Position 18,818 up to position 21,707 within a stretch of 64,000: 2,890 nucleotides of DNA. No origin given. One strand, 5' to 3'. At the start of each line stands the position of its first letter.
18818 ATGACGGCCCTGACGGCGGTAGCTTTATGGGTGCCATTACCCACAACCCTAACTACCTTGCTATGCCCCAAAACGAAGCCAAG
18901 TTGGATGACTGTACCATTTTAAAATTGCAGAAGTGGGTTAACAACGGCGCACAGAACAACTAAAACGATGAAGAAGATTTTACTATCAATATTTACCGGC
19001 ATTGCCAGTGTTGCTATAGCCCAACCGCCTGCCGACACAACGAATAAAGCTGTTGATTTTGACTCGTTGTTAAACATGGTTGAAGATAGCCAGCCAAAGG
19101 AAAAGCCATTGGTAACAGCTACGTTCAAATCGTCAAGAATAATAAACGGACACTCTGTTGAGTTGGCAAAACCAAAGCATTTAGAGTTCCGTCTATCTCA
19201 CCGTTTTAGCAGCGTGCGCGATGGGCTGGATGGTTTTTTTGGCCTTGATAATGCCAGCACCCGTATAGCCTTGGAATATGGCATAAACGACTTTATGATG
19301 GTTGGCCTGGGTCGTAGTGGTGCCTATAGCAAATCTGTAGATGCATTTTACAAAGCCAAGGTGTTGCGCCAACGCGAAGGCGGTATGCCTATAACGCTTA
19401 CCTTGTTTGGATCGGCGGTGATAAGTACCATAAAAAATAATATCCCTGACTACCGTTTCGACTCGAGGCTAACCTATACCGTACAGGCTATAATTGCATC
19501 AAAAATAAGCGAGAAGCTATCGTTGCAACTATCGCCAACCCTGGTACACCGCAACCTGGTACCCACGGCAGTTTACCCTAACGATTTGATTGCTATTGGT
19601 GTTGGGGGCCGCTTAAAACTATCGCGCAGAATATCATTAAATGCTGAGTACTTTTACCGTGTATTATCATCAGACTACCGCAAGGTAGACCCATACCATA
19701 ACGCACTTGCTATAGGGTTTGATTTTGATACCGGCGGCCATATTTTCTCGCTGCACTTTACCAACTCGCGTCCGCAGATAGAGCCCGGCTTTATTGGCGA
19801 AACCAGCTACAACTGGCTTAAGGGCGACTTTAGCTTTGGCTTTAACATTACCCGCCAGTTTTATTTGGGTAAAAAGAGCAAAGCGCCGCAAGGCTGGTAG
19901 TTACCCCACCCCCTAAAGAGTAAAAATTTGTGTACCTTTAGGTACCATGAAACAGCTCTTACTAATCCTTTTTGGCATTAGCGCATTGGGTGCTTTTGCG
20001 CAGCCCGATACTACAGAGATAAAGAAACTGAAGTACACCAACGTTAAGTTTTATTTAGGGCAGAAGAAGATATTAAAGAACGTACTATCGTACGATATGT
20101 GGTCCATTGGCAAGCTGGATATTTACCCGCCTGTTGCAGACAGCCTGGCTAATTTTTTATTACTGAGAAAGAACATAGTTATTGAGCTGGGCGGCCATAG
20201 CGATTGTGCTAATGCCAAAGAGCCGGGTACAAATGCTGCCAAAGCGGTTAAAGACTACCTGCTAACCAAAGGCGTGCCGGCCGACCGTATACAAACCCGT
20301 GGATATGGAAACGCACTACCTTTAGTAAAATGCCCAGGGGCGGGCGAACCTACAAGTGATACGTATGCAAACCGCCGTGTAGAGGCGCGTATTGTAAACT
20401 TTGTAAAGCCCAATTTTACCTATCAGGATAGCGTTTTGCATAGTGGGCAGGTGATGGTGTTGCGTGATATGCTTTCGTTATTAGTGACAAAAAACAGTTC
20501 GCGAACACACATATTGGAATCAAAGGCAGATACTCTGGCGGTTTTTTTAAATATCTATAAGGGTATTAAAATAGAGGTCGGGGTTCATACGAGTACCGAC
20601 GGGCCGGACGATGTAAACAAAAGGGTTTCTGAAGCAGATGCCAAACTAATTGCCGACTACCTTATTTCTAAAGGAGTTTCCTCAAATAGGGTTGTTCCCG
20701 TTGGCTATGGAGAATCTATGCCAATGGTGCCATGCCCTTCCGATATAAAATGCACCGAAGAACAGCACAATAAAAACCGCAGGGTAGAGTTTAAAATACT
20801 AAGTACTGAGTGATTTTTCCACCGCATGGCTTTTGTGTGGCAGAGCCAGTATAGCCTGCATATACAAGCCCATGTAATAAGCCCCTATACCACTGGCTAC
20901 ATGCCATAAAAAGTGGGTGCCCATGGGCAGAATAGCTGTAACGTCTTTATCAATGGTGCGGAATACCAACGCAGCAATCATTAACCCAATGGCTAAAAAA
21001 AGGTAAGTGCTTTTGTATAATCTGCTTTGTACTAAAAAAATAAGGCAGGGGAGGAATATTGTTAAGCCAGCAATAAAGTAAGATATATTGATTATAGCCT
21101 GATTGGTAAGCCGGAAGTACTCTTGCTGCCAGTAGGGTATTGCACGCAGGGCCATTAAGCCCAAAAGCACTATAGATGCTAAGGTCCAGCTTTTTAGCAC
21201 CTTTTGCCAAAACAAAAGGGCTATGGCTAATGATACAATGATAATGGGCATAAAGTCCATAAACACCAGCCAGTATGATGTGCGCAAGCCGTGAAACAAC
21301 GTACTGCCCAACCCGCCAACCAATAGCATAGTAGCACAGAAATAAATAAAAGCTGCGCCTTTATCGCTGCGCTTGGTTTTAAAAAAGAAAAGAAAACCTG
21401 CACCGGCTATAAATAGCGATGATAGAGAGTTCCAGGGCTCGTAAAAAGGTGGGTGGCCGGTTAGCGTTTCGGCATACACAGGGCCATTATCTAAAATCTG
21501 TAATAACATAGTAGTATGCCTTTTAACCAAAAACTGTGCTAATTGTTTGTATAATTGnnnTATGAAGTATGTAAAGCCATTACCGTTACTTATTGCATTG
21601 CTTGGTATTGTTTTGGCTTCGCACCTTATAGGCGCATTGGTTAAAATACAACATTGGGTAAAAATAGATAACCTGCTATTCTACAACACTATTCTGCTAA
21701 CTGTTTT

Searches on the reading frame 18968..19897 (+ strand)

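Call 26: search_protein_families(library=pfam, proteins=[window:18968-19897:+], max_evalue=0.0001)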
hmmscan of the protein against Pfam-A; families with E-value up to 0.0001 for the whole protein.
window:18968-19897:+ (310 aa): 1 family
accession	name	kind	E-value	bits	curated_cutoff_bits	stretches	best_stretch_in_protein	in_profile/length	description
PF19089.6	DUF5777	-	3e-86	289.1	23.1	1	53-298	1-247/247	Membrane bound beta barrel domain (DUF5777)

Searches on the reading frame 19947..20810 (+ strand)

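Call 26: search_protein_families(library=pfam, proteins=[window:19947-20810:+], max_evalue=0.0001)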
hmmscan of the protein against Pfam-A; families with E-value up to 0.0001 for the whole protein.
window:19947-20810:+ (288 aa): 1 family
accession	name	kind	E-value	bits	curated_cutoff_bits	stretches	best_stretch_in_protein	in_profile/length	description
PF00691.25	OmpA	-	6.3e-18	65.4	27.2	2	192-264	12-89/98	OmpA family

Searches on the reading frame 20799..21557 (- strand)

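Call 26: search_protein_families(library=pfam, proteins=[window:20799-21557:-], max_evalue=0.0001)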
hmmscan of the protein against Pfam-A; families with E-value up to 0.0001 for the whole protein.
window:20799-21557:- (252 aa): 1 family
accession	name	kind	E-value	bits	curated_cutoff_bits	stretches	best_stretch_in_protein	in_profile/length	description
PF05875.18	Ceramidase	-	1.3e-07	31.7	32.5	1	40-243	22-240/259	Ceramidase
